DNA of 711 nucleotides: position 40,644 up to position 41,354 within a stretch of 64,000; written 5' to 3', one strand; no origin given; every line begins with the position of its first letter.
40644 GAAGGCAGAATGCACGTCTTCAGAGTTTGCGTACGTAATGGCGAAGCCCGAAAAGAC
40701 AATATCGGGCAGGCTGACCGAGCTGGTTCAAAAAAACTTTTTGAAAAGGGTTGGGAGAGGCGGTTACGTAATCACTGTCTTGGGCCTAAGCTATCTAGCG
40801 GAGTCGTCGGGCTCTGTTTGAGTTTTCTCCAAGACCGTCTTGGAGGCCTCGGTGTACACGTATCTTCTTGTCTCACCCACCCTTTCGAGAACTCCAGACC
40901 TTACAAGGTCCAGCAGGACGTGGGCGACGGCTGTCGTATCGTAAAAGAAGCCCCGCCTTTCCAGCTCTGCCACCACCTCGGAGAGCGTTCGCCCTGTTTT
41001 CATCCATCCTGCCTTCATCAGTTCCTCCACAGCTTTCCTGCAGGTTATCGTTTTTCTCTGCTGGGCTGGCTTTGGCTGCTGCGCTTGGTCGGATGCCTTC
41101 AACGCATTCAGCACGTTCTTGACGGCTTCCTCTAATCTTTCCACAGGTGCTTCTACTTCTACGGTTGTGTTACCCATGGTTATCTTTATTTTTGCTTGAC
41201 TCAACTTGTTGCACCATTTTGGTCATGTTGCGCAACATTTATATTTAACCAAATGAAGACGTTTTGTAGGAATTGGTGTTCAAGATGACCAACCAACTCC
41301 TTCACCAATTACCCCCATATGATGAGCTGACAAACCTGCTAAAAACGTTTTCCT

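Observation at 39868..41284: Triplicated beta-hairpin + winged-helix paralogs, one divergently paired with nurA-herA through a palindromic operator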

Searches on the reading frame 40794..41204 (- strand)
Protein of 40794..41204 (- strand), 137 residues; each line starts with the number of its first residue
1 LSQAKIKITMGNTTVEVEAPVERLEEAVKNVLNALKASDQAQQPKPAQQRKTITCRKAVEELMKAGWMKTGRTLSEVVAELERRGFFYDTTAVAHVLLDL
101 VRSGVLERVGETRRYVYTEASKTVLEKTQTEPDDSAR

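Call 5: search_protein_families(library=pfam, proteins=[window:40794-41204:-], max_evalue=1)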
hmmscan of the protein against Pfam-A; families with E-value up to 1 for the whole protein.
window:40794-41204:- (137 aa): 3 families
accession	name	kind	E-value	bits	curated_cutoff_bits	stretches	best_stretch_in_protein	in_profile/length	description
PF03965.22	Penicillinase_R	-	2.6e-05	25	22.6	1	60-118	6-63/115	Penicillinase repressor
PF13463.12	HTH_27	-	0.048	14.4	22.2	1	79-121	22-65/68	Winged helix DNA-binding domain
PF21933.2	MCM5_C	-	0.085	13.2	27.2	1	75-108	19-50/59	MCM5, C-terminal domain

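Call 6: search_protein_families(library=ncbifam, proteins=[window:40794-41204:-], max_evalue=1)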
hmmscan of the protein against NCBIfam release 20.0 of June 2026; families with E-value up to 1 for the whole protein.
window:40794-41204:- (137 aa): 1 family
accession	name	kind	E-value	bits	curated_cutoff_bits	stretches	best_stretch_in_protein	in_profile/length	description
TIGR02698.1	CopY_TcrY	equivalog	0.00038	20.7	121.95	1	61-120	8-66/130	CopY/TcrY family copper transport repressor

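Call 10: find_homologous_proteins(query=window:40794-41204:-)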
Query window:40794-41204:- (137 aa): 26 proteins with E <= 0.001 among 132 candidates.
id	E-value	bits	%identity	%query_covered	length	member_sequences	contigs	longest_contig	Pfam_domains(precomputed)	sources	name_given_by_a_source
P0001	4.2e-75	267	93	100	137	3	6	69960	-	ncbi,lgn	ncbi:MAG: hypothetical protein QXR26_02780 [Candidatus Caldarchaeum sp.]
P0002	3.1e-60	219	79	100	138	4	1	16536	-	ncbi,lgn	ncbi:MAG: hypothetical protein QXF95_06825 [Candidatus Caldarchaeum sp.]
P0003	2.0e-50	188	70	100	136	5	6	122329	-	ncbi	ncbi:MAG: hypothetical protein QXX19_00585 [Candidatus Caldarchaeum sp.]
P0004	3.2e-50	187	69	100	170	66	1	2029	-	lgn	-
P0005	2.9e-49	184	68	100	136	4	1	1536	-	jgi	-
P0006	2.5e-48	181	72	88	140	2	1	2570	-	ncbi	-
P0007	5.1e-48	180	66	100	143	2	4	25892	-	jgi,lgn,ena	-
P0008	2.6e-46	175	71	88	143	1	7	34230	-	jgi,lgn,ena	-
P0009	1.5e-45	172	67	89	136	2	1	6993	-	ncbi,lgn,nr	ncbi:MAG: hypothetical protein RMH74_08765 [Candidatus Caldarchaeum sp.]|nr:hypothetical protein [Ca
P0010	1.1e-44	169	67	85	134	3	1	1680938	-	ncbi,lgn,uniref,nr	ncbi:conserved hypothetical protein [Candidatus Caldarchaeum subterraneum]|uniref:Uncharacterized pr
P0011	1.7e-44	169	62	92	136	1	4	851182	-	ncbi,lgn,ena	ncbi:MAG: hypothetical protein QXE96_07155 [Candidatus Caldarchaeum sp.]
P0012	6.5e-44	167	63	99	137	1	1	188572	-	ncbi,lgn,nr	ncbi:MAG: hypothetical protein RMI49_00070 [Candidatus Caldarchaeum sp.]|nr:hypothetical protein [Ca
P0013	5.9e-43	164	64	85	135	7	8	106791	-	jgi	-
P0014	1.1e-42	163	61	99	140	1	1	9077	-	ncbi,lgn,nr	ncbi:MAG: hypothetical protein NZ956_02470 [Candidatus Caldarchaeum sp.]|nr:hypothetical protein [Ca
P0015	7.5e-42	160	63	85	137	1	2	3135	-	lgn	-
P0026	3.1e-27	113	51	85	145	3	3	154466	-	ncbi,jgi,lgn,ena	-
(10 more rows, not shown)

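Call 16: find_encoding_contigs(protein=P0010, flank=6000, max_places=2)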
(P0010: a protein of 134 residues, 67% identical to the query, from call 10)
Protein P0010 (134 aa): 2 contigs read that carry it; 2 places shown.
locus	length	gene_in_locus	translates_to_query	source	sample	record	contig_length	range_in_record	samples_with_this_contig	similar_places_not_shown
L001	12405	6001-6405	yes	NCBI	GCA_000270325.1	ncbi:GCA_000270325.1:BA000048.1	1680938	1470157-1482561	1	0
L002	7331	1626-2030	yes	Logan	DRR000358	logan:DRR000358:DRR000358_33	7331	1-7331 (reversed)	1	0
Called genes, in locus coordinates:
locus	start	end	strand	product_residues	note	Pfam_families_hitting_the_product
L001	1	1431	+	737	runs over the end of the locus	PF26314:MptA_B_family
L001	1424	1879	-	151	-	-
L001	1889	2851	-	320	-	PF17125:Methyltr_RsmF_N, PF22458:RsmF-B_ferredox (weak), PF01189:Methyltr_RsmB-F, PF01728:FtsJ (weak)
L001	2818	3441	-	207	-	PF22175:Ogg-HhH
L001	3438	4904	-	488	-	PF01935:DUF87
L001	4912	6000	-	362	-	-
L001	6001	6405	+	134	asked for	-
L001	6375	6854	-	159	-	-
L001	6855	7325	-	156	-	-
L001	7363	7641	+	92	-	-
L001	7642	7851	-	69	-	-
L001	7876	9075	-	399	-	PF13183:Fer4_8 (faint), PF00037:Fer4 (faint), PF12838:Fer4_7 (weak), PF13187:Fer4_9, PF13237:Fer4_10, PF13370:Fer4_13 (faint), PF04422:FrhB_FdhB_N, PF04432:FrhB_FdhB_C, +1 more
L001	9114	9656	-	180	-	-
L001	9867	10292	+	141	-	PF13183:Fer4_8 (faint), PF13187:Fer4_9 (faint), PF14697:Fer4_21 (faint), PF00037:Fer4 (weak), PF12837:Fer4_6 (faint), PF13237:Fer4_10, PF12838:Fer4_7 (weak), PF00037:Fer4 (weak)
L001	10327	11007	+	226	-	PF03483:B3_4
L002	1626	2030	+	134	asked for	-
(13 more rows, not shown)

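Call 17: find_encoding_contigs(protein=P0026, flank=6000, max_places=2)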
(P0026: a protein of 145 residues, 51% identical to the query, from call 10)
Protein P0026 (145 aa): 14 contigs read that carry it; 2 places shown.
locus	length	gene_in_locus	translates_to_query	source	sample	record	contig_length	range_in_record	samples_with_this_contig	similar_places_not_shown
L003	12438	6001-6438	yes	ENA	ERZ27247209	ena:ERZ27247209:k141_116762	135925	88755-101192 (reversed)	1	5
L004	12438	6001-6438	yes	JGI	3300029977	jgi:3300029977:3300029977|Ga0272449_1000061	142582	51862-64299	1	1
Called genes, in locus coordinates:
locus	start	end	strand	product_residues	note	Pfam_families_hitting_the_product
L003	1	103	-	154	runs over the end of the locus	PF06240:COXG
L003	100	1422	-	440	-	PF00890:FAD_binding_2, PF01266:DAO, PF01494:FAD_binding_3, PF12831:FAD_oxidored (weak)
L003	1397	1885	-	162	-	-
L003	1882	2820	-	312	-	PF17125:Methyltr_RsmF_N, PF22458:RsmF-B_ferredox (faint), PF01189:Methyltr_RsmB-F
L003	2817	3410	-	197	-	PF22175:Ogg-HhH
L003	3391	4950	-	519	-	PF01935:DUF87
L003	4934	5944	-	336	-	-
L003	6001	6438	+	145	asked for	-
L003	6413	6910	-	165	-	-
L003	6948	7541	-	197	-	PF00352:TBP, PF11858:DUF3378 (faint), PF00352:TBP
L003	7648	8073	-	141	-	PF01873:eIF-5_eIF-2B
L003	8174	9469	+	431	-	PF05221:AdoHcyase, PF00670:AdoHcyase_NAD, PF02826:2-Hacid_dh_C, PF07991:KARI_N (weak)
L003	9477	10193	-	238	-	PF03947:Ribosomal_L2_C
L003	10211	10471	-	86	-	PF00276:Ribosomal_L23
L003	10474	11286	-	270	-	PF00573:Ribosomal_L4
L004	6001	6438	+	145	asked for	-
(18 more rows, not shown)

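Call 18: find_related_loci(query=A2, collection=genome_contigs, flank=4000)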
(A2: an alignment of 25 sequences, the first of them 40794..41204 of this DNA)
Query A2 (137 aa) in genome_contigs; peptide patterns used: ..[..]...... (x = any residue, [..] = any of these).
77 stretches matched a pattern; 50 encode a relative of the query (tblastn E <= 1e-3); 50 distinct loci.
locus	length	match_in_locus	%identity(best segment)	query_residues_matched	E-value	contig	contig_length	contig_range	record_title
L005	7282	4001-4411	93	1-137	6e-76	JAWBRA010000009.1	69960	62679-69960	MAG: Candidatus Caldarchaeum sp. isolate JZ-1_201705_bins_59 JZ-1_201705_bins_59_scaffold_9, whole genome shotgun sequen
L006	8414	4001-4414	78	1-137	2e-68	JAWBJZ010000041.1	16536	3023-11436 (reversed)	MAG: Candidatus Caldarchaeum sp. isolate GXS_201709_bins_78 GXS_201709_bins_78_scaffold_41, whole genome shotgun sequenc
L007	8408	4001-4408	71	1-137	3e-59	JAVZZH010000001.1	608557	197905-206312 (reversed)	MAG: Candidatus Caldarchaeum sp. isolate JZ-3_201907_bins_57 JZ-3_201907_bins_57_scaffold_1, whole genome shotgun sequen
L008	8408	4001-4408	69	1-137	2e-58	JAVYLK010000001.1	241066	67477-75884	MAG: Candidatus Caldarchaeum sp. isolate BF3_201808_bins_33 BF3_201808_bins_33_scaffold_1, whole genome shotgun sequence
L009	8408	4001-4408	69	1-137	8e-57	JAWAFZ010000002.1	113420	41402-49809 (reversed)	MAG: Candidatus Caldarchaeum sp. isolate QQ_201912_bins_79 QQ_201912_bins_79_scaffold_2, whole genome shotgun sequence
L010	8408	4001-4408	63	1-136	9e-52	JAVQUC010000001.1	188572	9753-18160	MAG: Candidatus Caldarchaeum sp. isolate SKYBB_hs_bin7 NODE_100_length_188572_cov_310.572352, whole genome shotgun seque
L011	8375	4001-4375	63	4-127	2e-51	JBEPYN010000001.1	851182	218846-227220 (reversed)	MAG: Nitrososphaerota archaeon isolate 03V1_S199.concoct.093 NODE_4_length_851182_cov_7.010482, whole genome shotgun seq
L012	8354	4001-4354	64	1-117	8e-50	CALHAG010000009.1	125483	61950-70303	MAG: Candidatus Caldarchaeum subterraneum isolate H1_Bin_METABAT__153_1_1 genome assembly, contig: c_000000637518, whole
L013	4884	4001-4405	60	1-135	2e-49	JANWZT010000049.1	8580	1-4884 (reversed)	MAG: Candidatus Caldarchaeum sp. isolate SKYG24 NODE_49_length_8580_cov_1.919205, whole genome shotgun sequence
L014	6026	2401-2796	66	5-137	3e-47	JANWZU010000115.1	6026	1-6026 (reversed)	MAG: Candidatus Caldarchaeum sp. isolate SKYG59 k141_335646, whole genome shotgun sequence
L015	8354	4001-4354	62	1-117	2e-46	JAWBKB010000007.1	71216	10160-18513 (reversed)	MAG: Candidatus Caldarchaeum sp. isolate GXS_201803_bins_40 GXS_201803_bins_40_scaffold_7, whole genome shotgun sequence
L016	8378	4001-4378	54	2-122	7e-42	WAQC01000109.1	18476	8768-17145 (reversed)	MAG: Candidatus Pelearchaeum sp. isolate S146_89_esom k151_619094, whole genome shotgun sequence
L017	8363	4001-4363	54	1-118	4e-40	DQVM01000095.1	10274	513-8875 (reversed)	MAG TPA_asm: Candidatus Caldarchaeum subterraneum isolate SZUA-1515 k95_265360, whole genome shotgun sequence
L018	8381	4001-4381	54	2-122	1e-38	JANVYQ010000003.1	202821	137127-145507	MAG: Candidatus Pelearchaeum maunauluense isolate 146_bin.21 NODE_43_length_202821_cov_5.535789, whole genome shotgun se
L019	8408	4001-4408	52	1-131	4e-38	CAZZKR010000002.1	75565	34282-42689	MAG TPA_asm: uncultured Nitrososphaeria archaeon isolate binchicken_co25_112 genome assembly, contig: k141_77698, whole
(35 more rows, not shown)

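Call 21: predict_structure(alignment_id=A2)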
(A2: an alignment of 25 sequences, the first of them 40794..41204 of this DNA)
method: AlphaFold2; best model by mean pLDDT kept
length: 137 residues; sequences in the alignment: 25
mean_pLDDT: 70.9   pTM: 0.47
mean pLDDT of the five models: 70.9, 68.5, 67.5, 67.5, 66.9
residues with pLDDT >= 90: 2; 70-90: 76; 50-70: 38; < 50: 21
segments of 3 or more residues with pLDDT < 50: 41-44, 123-137
pLDDT, mean of each block of 10 residues (from residue 1): 65 68 69 63 49 78 84 87 85 88 82 75 46 45
secondary structure, 60 per line:
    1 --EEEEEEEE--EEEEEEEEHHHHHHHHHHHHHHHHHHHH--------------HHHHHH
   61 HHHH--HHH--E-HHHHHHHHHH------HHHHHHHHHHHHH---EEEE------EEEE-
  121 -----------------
elements in order: E3-10 E13-20 H21-40 H55-64 H74-83 H90-102 E106-109 E116-119

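Call 26: search_protein_families(library=padloc, proteins=[window:40794-41204:-], max_evalue=0.01)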
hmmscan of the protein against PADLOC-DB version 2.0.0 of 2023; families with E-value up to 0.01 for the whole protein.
window:40794-41204:- (137 aa): 0 families

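Call 28: fold_search(model_id=the predicted structure, library=pdb)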
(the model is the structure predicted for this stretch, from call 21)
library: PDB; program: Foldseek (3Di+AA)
matches with E <= 10: 1080; with E <= 0.001: 0
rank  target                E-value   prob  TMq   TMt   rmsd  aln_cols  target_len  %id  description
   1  1p6r_MODEL_1_A        7.0e-03  1.00  0.39  0.60   6.3        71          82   27  Solution structure of the DNA binding domain of the repressor BlaI. (released 2003-12-09)
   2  5nhk_A                9.0e-03  1.00  0.47  0.49   2.7        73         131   16  Structure of Ferric uptake regulator from francisella tularensis with Iron (released 2018-05-16)
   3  5nhk_B                9.0e-03  1.00  0.47  0.48   2.8        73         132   18  Structure of Ferric uptake regulator from francisella tularensis with Iron (released 2018-05-16)
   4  2dqr_D                9.6e-03  1.00  0.36  0.43   4.0        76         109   20  Crystal structure of the replication terminator protein mutant RTP.E39K.R42Q (released 2007-05-29)
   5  5nbc_A                1.1e-02  1.00  0.47  0.49   2.7        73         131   16  Structure of Prokaryotic Transcription Factors (released 2018-05-16)
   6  5nbc_B                1.1e-02  1.00  0.47  0.50   2.7        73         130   16  Structure of Prokaryotic Transcription Factors (released 2018-05-16)
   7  2w57_A                1.5e-02  1.00  0.46  0.48   3.1        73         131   18  Crystal structure of the Vibrio cholerae ferric uptake regulator (Fur) reveals structural rearrangement of the DNA-bin (released 2009-01-20)
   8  6h1c_B                1.6e-02  1.00  0.47  0.48   3.1        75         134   16  Structure of Ferric uptake regulator from Pseudomonas aeruginosa with manganese. (released 2019-07-31)
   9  6h1c_A                1.8e-02  1.00  0.44  0.46   3.2        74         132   20  Structure of Ferric uptake regulator from Pseudomonas aeruginosa with manganese. (released 2019-07-31)
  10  2o03                  2.0e-02  1.00  0.44  0.47   1.8        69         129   26  Crystal structure of FurB from M. tuberculosis- a Zinc uptake regulator (released 2007-02-13)
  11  1mzb                  2.3e-02  1.00  0.45  0.46   3.3        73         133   16  Ferric uptake regulator (released 2003-10-07)
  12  1okr_B                3.1e-02  1.00  0.41  0.46   7.8        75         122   17  Three-dimensional structure of S.aureus methicillin-resistance regulating transcriptional repressor MecI. (released 2003-10-09)
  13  1sd4_A                3.3e-02  1.00  0.41  0.45   3.2        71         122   15  Crystal Structure of a SeMet derivative of BlaI at 2.0 A (released 2004-08-10)
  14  4ooi_B                3.3e-02  0.99  0.38  0.52  19.3       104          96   17  Reduced HlyU from Vibrio cholerae N16961 (released 2014-12-31)
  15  1sd6_A                3.5e-02  1.00  0.39  0.44   3.9        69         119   13  Crystal Structure of Native MecI at 2.65 A (released 2004-02-24)
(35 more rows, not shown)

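Call 39: find_homologous_proteins(query=A5, max_evalue=0.01)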
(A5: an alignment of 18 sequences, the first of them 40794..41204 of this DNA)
Query A5 (18 sequences) (137 aa, profile of the alignment): 846 proteins with E <= 0.01 among 7144 candidates; the best 120 are listed.
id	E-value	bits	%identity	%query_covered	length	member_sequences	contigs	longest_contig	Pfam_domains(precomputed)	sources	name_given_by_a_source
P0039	1.8e-54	201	44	83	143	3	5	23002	-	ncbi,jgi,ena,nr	ncbi:hypothetical protein B6U79_02225 [Candidatus Bathyarchaeota archaeon ex4484_231]|nr:MAG: hypoth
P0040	2.6e-54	201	42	83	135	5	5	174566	-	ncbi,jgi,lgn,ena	ncbi:MAG: hypothetical protein QXF23_02215 [Candidatus Bathyarchaeia archaeon]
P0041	7.2e-54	199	44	83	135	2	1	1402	-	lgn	-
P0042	2.0e-53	198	42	83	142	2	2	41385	-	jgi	-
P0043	2.3e-53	198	43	83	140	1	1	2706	-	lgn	-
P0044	2.3e-53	198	41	85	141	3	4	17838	-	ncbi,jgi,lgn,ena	-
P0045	8.7e-53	196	40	85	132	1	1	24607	-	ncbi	ncbi:MAG: hypothetical protein QXH24_03615 [Candidatus Bathyarchaeia archaeon]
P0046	1.0e-52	196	43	85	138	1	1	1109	-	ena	-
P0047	1.0e-52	196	40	94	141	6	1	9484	-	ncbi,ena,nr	ncbi:hypothetical protein J7L29_01965 [Candidatus Bathyarchaeota archaeon]|nr:hypothetical protein [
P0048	1.2e-52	196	39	84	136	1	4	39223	-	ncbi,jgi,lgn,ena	-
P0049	1.5e-52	195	38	83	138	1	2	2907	-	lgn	-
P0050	1.7e-52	195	43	83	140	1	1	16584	-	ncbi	ncbi:MAG: hypothetical protein QXX08_03915 [Candidatus Bathyarchaeia archaeon]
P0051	1.8e-52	195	42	83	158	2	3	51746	-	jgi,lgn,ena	-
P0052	2.2e-52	195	39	83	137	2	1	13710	-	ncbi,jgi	-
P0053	2.8e-52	194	41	83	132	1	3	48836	-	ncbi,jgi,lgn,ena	ncbi:MAG: hypothetical protein QXX56_00750 [Candidatus Bathyarchaeia archaeon]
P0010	1.1e-49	186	67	85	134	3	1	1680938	-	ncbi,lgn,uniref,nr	ncbi:conserved hypothetical protein [Candidatus Caldarchaeum subterraneum]|uniref:Uncharacterized pr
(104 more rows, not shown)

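Call 58: search_solved_structures(query=A5, max_evalue=1, show_alignments=2)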
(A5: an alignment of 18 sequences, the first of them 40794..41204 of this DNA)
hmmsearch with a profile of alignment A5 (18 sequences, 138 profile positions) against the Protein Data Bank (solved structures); distinct sequences matched with E-value up to 1: 6.
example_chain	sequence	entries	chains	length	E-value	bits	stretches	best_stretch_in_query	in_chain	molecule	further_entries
7fse_A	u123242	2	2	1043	0.034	17.4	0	6-94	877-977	Reverse gyrase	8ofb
7fsf_A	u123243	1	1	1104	0.037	17.3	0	6-94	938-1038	Reverse gyrase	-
4ddt_A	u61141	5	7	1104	0.039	17.3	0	6-94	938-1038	Reverse gyrase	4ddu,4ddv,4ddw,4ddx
1p6r_A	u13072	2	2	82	0.19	15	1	68-124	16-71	Penicillinase repressor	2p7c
4y66_B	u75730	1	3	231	0.41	13.9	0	74-109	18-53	Putative tbpip family protein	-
3dfg_A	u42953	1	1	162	0.74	13.1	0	39-90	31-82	Regulatory protein recX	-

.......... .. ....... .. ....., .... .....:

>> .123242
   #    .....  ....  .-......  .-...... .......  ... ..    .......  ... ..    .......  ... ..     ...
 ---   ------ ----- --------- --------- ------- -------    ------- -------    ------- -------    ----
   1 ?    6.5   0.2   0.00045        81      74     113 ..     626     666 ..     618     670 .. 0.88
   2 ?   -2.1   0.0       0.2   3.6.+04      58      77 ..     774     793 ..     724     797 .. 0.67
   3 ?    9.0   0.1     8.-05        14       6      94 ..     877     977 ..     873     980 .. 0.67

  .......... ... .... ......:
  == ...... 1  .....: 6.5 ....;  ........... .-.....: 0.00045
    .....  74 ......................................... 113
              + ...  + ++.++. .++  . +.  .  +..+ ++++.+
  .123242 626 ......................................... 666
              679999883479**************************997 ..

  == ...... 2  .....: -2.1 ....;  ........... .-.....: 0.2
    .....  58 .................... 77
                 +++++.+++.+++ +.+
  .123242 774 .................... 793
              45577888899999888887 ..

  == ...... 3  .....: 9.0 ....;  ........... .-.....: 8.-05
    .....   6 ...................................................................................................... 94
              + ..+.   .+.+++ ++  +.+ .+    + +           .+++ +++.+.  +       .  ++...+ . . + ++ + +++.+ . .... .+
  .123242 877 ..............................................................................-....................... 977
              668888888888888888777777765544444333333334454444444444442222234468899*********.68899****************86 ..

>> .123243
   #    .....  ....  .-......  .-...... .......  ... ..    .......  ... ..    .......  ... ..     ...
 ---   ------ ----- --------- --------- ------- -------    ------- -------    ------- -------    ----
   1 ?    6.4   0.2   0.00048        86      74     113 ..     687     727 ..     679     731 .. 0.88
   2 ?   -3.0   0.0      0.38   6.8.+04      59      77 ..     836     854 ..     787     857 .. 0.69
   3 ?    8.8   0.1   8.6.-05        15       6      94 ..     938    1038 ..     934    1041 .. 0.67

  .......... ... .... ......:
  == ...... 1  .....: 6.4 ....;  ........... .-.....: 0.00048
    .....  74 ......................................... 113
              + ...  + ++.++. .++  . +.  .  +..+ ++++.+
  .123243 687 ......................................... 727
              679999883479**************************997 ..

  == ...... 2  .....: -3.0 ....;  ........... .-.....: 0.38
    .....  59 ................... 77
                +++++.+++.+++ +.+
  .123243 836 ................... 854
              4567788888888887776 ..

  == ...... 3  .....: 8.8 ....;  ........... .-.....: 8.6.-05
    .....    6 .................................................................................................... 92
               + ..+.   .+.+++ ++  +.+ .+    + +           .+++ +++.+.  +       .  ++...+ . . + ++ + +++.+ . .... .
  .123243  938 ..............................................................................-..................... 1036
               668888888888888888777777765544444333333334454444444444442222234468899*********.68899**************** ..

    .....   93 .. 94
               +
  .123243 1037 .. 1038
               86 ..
